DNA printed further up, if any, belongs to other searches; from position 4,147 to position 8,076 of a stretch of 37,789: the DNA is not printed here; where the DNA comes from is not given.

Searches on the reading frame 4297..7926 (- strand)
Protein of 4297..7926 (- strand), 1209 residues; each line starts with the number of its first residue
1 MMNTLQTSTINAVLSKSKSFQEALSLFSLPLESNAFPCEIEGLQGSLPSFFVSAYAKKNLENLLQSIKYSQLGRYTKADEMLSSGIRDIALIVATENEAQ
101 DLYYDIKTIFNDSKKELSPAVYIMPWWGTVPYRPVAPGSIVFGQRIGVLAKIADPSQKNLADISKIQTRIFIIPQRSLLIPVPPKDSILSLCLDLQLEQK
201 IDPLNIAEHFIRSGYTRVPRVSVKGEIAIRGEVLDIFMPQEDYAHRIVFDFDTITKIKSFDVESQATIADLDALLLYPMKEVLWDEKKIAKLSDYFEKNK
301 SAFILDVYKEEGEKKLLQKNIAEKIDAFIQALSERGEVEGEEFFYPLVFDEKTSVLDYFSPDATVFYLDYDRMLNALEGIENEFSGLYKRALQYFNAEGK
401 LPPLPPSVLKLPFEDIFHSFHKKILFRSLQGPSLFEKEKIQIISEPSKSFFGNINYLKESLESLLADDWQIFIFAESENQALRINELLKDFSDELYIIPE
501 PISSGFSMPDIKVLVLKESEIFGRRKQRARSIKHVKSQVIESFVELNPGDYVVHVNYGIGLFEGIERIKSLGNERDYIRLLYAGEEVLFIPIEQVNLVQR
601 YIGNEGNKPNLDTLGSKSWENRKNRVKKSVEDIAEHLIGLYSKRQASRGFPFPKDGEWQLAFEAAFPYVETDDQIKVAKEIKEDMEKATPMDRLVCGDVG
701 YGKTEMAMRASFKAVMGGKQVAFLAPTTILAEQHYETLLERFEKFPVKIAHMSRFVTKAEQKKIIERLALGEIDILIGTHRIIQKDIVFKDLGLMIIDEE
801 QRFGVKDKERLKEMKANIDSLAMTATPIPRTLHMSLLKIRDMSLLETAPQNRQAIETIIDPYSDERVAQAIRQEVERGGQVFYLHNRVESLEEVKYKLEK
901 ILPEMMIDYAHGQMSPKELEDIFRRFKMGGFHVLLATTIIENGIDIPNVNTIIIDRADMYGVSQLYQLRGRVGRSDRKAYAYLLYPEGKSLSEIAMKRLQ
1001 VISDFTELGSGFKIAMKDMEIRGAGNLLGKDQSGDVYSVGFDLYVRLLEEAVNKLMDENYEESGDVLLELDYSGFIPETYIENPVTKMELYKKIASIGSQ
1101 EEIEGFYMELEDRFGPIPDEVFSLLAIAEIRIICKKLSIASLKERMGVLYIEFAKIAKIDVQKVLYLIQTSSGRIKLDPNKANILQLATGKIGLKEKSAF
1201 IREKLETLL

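Call 62: search_protein_families(library=pfam, proteins=[window:4297-7926:-], max_evalue=0.00001)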
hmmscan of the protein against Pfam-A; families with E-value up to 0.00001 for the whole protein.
window:4297-7926:- (1209 aa): 6 families
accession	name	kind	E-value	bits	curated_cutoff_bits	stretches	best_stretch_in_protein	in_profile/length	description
PF03461.20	TRCF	-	2.2e-26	92.5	25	1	1070-1163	1-94/95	TRCF domain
PF00270.35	DEAD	-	3.1e-26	92.5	26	1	673-832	3-164/167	DEAD/DEAH box helicase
PF00271.37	Helicase_C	-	4.2e-25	88.6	23.5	1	870-975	5-109/110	Helicase conserved C-terminal domain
PF02559.22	CarD_TRCF_RID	-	2.1e-19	69.8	23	1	546-602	1-57/57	CarD-like/TRCF RID domain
PF17757.6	UvrB_inter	-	5.1e-17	62.2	22.9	1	193-281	1-90/91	UvrB interaction domain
PF04851.21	ResIII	-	5e-09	36.7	22.5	1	672-827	6-162/164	Type III restriction enzyme, res subunit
